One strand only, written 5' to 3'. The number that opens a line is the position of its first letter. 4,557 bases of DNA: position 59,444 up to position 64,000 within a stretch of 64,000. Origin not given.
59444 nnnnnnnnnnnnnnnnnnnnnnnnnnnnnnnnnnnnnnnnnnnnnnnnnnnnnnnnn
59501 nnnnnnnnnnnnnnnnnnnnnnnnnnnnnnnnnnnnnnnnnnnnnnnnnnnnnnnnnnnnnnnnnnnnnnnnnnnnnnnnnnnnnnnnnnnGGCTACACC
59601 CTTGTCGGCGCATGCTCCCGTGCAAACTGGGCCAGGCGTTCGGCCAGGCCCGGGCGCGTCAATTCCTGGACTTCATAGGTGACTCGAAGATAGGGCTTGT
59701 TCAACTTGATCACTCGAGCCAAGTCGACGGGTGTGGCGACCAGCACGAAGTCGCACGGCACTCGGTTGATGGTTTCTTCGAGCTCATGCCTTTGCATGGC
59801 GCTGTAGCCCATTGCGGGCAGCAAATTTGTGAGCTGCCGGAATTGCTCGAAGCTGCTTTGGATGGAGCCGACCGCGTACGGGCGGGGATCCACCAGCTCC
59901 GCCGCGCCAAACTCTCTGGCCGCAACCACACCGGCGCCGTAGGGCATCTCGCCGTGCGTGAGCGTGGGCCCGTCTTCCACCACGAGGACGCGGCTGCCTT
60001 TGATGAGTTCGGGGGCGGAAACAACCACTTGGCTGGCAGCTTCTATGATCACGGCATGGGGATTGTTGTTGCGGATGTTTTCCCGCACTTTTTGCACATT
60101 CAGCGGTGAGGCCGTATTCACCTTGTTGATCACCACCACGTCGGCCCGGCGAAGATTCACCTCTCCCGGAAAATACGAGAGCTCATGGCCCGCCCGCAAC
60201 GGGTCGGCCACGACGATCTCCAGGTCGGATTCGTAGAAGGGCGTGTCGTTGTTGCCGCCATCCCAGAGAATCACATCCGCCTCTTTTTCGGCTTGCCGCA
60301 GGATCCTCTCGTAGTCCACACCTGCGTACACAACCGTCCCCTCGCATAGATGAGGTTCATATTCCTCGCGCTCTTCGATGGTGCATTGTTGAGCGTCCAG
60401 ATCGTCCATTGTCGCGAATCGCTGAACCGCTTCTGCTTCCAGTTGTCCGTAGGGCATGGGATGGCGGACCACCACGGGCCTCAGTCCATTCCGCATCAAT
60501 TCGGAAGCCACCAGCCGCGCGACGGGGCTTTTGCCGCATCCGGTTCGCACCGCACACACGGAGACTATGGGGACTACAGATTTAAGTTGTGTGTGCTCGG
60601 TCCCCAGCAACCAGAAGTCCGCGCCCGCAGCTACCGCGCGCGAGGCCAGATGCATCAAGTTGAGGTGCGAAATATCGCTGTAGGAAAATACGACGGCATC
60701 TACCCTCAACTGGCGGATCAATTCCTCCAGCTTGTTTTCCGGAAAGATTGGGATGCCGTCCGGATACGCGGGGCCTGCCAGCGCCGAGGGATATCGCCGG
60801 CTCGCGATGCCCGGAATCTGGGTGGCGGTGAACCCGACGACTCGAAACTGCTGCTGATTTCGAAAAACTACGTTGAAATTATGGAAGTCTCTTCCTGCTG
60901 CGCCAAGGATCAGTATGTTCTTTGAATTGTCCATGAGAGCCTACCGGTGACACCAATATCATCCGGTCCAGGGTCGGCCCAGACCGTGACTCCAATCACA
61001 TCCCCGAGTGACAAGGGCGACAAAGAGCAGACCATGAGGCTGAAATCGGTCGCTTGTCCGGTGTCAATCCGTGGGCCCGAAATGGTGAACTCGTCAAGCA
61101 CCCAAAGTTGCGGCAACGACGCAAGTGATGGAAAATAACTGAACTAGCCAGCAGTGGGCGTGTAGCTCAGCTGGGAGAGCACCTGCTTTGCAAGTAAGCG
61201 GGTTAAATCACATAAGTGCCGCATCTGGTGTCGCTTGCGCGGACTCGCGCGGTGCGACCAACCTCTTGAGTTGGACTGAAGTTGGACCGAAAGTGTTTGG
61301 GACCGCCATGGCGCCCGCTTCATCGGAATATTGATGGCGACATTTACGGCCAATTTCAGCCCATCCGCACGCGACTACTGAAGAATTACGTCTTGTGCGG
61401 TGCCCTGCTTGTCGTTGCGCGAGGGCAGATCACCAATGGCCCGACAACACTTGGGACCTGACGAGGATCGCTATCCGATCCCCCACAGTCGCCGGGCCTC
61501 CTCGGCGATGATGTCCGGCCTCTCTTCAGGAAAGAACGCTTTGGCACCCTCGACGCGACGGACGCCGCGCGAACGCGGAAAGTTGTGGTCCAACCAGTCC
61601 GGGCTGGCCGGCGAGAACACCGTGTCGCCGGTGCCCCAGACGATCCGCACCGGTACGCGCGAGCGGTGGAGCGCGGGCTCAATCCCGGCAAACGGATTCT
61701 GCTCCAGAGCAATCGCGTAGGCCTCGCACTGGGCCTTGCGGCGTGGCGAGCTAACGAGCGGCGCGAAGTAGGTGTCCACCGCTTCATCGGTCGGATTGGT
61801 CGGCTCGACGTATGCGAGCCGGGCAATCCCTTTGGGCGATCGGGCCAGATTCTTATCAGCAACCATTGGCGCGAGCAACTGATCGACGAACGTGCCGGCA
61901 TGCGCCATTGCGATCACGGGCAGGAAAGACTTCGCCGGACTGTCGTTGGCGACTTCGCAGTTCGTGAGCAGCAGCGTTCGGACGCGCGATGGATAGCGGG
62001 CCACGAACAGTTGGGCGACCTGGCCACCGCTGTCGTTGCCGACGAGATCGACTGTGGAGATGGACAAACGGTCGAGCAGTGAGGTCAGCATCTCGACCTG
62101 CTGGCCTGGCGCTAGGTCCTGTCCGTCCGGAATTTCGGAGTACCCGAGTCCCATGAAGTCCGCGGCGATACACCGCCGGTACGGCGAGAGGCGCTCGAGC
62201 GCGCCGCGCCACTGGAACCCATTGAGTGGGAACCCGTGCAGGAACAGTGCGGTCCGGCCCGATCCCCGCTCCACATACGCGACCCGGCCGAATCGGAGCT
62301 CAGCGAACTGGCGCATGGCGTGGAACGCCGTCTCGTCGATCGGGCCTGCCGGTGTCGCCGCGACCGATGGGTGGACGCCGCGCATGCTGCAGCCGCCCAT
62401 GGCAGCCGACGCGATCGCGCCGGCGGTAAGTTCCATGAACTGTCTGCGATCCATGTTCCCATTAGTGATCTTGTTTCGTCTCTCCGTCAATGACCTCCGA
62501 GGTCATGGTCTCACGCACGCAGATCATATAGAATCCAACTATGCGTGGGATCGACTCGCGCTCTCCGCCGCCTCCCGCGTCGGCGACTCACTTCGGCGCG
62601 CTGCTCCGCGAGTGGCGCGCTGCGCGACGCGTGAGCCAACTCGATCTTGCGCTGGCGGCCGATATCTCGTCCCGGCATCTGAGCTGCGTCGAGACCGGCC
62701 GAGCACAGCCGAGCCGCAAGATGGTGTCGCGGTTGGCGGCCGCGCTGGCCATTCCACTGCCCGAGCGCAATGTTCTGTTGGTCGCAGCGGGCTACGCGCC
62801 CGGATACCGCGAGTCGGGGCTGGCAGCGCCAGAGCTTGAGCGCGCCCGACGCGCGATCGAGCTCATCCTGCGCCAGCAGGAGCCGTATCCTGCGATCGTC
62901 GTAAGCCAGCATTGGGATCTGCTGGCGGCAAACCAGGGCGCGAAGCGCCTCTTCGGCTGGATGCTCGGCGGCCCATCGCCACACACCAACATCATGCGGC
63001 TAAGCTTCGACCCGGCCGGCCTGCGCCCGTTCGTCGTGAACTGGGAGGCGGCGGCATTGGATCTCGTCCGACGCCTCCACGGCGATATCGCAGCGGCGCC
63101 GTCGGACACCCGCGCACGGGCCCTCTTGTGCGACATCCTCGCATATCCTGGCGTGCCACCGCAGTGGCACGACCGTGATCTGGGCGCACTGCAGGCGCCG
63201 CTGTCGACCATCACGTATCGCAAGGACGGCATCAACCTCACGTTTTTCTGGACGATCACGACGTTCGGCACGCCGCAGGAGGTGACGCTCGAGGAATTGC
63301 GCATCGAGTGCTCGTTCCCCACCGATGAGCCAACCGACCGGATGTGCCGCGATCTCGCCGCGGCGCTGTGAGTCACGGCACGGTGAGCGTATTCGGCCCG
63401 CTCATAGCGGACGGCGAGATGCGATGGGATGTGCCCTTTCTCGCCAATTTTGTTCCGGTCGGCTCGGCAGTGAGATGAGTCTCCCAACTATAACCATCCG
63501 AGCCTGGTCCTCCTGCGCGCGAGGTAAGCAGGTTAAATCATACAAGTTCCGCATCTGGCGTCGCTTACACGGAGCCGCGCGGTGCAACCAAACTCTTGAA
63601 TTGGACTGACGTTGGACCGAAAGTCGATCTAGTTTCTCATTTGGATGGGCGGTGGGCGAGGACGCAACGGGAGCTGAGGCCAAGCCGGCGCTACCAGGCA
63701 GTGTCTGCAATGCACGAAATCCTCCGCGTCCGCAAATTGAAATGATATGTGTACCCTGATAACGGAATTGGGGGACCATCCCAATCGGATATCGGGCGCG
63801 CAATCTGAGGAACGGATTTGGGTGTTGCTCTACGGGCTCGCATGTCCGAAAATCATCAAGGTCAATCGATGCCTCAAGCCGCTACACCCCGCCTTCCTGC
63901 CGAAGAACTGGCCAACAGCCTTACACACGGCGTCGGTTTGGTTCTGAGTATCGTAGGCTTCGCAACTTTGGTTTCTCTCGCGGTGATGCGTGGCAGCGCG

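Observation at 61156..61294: Perfect 5' half of tRNA-Ala(UGC) replaced after the anticodon loop by a 101-nt conserved element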

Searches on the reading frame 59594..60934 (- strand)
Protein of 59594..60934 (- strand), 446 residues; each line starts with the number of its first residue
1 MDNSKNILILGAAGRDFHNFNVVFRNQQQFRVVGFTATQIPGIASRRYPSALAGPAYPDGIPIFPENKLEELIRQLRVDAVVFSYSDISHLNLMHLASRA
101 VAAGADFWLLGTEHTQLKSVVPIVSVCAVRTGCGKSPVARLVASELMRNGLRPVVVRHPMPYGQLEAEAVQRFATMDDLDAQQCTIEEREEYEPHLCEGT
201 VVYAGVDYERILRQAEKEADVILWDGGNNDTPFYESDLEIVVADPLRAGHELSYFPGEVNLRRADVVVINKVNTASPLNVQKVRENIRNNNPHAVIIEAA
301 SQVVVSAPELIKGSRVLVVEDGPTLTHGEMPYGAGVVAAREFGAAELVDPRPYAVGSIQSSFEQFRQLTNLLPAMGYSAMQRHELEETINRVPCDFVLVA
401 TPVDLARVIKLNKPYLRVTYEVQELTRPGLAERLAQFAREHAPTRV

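Call 19: search_protein_families(library=pfam, proteins=[window:59594-60934:-], max_evalue=0.01)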
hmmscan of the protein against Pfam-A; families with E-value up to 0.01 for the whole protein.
window:59594-60934:- (446 aa): 1 family
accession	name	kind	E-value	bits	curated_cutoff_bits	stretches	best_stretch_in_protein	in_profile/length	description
PF02606.20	LpxK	-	0.00027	20.6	27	1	116-288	30-203/328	Tetraacyldisaccharide-1-P 4'-kinase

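Call 74: find_homologous_proteins(query=window:59594-60934:-, max_evalue=1e-30)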
Query window:59594-60934:- (446 aa): 8000 proteins with E <= 1e-30 among 8000 candidates; the best 120 are listed.
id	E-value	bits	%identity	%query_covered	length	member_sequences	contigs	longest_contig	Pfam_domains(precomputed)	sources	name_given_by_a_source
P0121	2.8e-295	997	100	100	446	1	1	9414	-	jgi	-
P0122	6.0e-295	996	100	100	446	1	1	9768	-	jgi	-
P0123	1.9e-294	994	100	100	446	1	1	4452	-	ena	-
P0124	2.3e-274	928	93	99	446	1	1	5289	-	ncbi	-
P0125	3.5e-274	927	92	100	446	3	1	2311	-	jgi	-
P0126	1.3e-273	926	92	99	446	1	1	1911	-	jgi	-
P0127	3.9e-262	888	89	100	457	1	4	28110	-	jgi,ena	-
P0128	4.1e-262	888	89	99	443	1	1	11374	-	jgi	jgi:predicted GTPase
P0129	8.9e-262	887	88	99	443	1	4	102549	-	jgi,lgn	jgi:predicted GTPase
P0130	2.1e-261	885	89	99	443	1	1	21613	-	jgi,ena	-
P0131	6.8e-261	884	88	99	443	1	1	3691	-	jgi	jgi:predicted GTPase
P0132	3.1e-260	882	89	99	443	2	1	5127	-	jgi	jgi:predicted GTPase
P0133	4.3e-260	881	88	99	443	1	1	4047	-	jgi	jgi:predicted GTPase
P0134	3.6e-259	878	88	99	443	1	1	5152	PF02606.21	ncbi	-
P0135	6.1e-259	877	88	99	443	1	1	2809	PF02606.21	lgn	-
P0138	1.4e-258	876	92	94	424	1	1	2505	-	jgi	-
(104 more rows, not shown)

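Call 75: find_encoding_contigs(protein=P0124, flank=10000, max_places=2)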
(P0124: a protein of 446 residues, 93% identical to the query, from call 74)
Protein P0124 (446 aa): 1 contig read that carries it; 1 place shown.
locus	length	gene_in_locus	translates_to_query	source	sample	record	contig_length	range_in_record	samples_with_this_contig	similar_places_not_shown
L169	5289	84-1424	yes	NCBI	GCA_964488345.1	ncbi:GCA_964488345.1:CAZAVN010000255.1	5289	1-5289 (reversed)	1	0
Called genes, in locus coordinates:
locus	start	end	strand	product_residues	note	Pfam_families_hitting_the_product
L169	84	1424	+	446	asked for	-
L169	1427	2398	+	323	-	PF02729:OTCace_N, PF00185:OTCace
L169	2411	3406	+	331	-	PF00696:AA_kinase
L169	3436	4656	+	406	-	PF00202:Aminotran_3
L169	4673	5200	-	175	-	PF07998:Peptidase_M54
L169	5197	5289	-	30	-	?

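Call 76: find_encoding_contigs(protein=P0127, flank=10000, max_places=3)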
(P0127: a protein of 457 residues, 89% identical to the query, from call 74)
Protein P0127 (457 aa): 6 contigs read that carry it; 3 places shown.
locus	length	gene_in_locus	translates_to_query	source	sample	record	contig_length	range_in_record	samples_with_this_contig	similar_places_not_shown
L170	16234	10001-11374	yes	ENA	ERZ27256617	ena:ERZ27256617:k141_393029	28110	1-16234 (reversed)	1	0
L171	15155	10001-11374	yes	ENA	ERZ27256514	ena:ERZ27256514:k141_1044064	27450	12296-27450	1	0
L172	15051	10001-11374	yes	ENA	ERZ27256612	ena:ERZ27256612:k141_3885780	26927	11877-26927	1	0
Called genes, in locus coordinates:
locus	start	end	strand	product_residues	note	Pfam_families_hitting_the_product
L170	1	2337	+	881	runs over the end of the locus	PF00501:AMP-binding, PF00550:PP-binding (weak), PF01553:Acyltransferase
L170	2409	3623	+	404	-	PF03600:CitMHS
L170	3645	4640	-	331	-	PF21959:DUF6923 (faint)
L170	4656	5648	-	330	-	-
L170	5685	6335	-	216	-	PF00881:Nitroreductase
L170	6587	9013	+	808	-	PF20437:LonC_helical, PF13654:AAA_32, PF20436:LonB_AAA-LID, PF05362:Lon_C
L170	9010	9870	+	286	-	PF00582:Usp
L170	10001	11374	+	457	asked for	-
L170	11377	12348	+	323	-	PF02729:OTCace_N, PF00185:OTCace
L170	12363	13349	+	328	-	PF00696:AA_kinase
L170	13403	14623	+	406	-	PF00202:Aminotran_3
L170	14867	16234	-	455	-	?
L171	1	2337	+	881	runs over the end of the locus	PF00501:AMP-binding, PF00550:PP-binding (weak), PF01553:Acyltransferase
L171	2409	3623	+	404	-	PF03600:CitMHS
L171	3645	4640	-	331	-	PF21959:DUF6923 (faint)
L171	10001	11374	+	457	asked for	-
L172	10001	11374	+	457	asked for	-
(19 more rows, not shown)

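Call 77: find_encoding_contigs(protein=P0129, flank=10000, max_places=3)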
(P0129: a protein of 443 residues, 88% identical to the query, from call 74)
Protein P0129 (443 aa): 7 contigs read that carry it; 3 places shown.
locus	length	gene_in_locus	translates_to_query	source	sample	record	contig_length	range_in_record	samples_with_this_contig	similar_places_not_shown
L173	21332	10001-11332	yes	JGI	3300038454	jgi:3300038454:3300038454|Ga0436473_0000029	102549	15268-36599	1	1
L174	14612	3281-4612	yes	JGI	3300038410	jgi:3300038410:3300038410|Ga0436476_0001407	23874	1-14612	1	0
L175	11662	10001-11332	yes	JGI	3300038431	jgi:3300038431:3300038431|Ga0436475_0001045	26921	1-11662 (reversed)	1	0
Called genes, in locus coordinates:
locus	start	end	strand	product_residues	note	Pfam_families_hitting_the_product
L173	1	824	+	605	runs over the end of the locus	PF00474:SSF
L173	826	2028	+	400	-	PF00083:Sugar_tr, PF07690:MFS_1, PF00083:Sugar_tr, PF07690:MFS_1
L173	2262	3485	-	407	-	PF00270:DEAD, PF04851:ResIII (weak), PF00271:Helicase_C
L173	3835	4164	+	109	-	-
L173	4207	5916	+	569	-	PF03979:Sigma70_r1_1, PF00140:Sigma70_r1_2, PF04542:Sigma70_r2, PF04539:Sigma70_r3, PF04545:Sigma70_r4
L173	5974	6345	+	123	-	PF00076:RRM_1, PF16842:RRM_occluded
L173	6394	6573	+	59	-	-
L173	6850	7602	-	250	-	-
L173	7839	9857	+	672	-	PF12439:GDE_N, PF06202:GDE_C, PF22422:MGH1-like_GH (faint)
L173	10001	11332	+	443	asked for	-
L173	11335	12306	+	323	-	PF02729:OTCace_N, PF00185:OTCace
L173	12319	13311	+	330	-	PF00696:AA_kinase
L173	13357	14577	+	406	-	PF00202:Aminotran_3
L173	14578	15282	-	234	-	-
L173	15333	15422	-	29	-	-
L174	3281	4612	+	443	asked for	-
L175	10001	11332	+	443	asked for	-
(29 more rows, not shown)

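Call 80: find_encoding_contigs(protein=P0125, flank=5000, max_places=3)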
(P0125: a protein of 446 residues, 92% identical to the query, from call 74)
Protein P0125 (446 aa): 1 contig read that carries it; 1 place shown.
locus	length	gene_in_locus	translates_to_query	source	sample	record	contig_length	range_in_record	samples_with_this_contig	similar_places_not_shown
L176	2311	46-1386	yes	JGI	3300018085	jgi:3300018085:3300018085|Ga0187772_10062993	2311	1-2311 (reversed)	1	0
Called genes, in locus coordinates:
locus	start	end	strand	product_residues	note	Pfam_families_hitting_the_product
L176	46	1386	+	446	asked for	-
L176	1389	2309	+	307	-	?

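Call 81: find_encoding_contigs(protein=P0138, flank=5000, max_places=3)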
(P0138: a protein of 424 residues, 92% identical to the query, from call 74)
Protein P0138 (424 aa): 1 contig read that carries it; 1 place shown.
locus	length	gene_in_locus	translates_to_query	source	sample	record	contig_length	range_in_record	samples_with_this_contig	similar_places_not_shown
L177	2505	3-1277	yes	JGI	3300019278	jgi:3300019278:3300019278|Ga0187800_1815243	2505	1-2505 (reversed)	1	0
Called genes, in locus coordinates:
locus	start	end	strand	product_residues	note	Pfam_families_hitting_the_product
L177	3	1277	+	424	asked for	?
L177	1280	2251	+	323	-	PF02729:OTCace_N, PF00185:OTCace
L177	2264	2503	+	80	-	?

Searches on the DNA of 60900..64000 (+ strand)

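Call 7: search_rna_families(source=window, start=60900, end=64000, threshold=evalue, max_evalue=10, show_alignments=4)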
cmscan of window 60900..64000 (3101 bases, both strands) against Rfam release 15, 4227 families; matches with E-value up to 10: 2.
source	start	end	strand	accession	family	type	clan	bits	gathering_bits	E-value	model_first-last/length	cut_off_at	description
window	63333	63412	-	RF03034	nrdJ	Gene; sRNA;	-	22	40.3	0.5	1-80/80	no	nrdJ RNA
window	61156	61227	+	RF00005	tRNA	Gene; tRNA;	CL00001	18.6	29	2.2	1-71/71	no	tRNA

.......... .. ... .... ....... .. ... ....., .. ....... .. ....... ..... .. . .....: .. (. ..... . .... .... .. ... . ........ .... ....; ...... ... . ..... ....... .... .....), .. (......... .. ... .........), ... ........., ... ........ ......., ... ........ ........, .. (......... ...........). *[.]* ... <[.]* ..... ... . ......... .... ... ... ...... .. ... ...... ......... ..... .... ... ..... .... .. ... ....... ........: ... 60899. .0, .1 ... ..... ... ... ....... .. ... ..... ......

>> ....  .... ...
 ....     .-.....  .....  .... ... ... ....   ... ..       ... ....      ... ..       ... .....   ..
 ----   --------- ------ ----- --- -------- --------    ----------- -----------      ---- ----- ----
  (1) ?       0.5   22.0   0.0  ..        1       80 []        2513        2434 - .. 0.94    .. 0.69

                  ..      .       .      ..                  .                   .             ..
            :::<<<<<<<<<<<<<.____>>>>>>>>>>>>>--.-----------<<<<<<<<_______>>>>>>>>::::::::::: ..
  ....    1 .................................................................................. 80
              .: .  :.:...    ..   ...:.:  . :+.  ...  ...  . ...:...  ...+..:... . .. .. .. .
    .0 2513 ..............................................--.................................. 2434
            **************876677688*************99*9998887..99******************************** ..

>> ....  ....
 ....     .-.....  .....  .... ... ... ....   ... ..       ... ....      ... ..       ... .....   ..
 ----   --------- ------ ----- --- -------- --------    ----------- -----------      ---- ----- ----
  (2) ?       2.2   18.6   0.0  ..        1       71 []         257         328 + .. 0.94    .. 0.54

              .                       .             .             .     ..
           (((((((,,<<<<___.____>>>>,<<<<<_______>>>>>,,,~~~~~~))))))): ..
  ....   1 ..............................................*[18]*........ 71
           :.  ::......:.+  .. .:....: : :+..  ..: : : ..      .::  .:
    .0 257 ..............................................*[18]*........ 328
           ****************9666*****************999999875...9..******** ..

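Call 16: search_rna_families(source=L001, start=8000, end=14463, threshold=evalue, max_evalue=1)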
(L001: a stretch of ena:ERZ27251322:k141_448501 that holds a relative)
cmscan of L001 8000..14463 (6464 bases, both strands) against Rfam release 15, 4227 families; matches with E-value up to 1: 2.
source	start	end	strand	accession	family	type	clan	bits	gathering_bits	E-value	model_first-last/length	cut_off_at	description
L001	12702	12774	+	RF00005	tRNA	Gene; tRNA;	CL00001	68.2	29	9.9e-14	1-71/71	no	tRNA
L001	12750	12793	+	RF04321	tmRNA_permuted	Gene;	-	19.1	47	0.93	36-93/213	no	permuted transfer-messenger RNA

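Call 72: search_dna_similar(query=window:61150-61300:+, collection=plasmids, mode=distant, max_rows=10)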
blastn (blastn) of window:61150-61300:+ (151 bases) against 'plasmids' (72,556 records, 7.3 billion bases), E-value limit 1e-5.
Records with a match: 226; places in all: 260; records where one place covers at least 80% of the query: 0.
Best place of each record, by identity: >=99% 27; 95-99% 47; 90-95% 129; 80-90% 23.
By first word of the organism name: Ralstonia 104; Clostridioides 21; Ensifer 17; Burkholderia 14; Rhizobium 11; Sinorhizobium 6; Aureimonas 6; Phyllobacterium 5; Caballeronia 4; Cupriavidus 4; and 26 more.
By predicted mobility (MOB-suite, as given by PLSDB): non-mobilizable 114; mobilizable 102; conjugative 10.
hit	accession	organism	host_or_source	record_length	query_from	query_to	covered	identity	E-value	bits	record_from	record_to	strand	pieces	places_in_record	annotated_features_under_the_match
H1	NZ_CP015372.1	Pandoraea pnomenusa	mixed culture,bioreactor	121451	3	52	33%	88.0%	4e-7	61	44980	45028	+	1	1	none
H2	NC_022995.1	Burkholderia sp. M701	-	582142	6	52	31%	89.4%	1e-7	64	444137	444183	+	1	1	none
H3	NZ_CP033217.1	Clostridioides difficile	Homo sapiens,stool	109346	6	52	31%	87.2%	2e-6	59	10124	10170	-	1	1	none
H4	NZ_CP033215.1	Clostridioides difficile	Homo sapiens,stool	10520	6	52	31%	87.2%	2e-6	59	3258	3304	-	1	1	none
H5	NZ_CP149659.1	Clostridioides difficile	-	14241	6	52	31%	87.2%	2e-6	59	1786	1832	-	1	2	none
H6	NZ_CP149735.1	Clostridioides difficile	Homo sapiens,single cell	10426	6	52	31%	87.2%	2e-6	59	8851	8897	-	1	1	none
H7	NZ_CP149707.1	Clostridioides difficile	Dog,single cell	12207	6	52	31%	87.2%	2e-6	59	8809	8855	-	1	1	none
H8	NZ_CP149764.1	Clostridioides difficile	Homo sapiens,single cell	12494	6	52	31%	87.2%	2e-6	59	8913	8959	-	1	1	none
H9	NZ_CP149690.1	Clostridioides difficile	-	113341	6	52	31%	87.2%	2e-6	59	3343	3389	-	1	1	none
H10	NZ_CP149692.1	Clostridioides difficile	Dog,single cell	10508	6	52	31%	87.2%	2e-6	59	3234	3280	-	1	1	none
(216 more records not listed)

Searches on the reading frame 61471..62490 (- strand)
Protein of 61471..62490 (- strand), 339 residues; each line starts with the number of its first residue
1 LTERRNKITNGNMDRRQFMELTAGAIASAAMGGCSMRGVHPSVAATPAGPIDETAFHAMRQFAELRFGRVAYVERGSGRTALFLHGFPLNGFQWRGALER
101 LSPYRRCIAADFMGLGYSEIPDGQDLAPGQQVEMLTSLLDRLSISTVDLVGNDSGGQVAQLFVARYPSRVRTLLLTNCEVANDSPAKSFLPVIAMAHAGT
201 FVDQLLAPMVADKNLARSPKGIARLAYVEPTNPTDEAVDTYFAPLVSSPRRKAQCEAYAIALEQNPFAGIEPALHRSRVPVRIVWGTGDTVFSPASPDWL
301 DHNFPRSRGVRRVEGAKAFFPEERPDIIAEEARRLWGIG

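Call 19: search_protein_families(library=pfam, proteins=[window:61471-62490:-], max_evalue=0.01)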
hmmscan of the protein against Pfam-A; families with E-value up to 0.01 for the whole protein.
window:61471-62490:- (339 aa): 3 families
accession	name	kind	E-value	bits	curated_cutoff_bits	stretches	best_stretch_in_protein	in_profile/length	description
PF00561.26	Abhydrolase_1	-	2.4e-17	63.8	25.8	1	82-316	4-237/245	alpha/beta hydrolase fold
PF12697.13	Abhydrolase_6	-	4.3e-13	50.9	26.3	1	82-330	2-216/217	Alpha/beta hydrolase family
PF03096.20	Ndr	-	0.0033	16.6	23.3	1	132-185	86-139/283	Ndr family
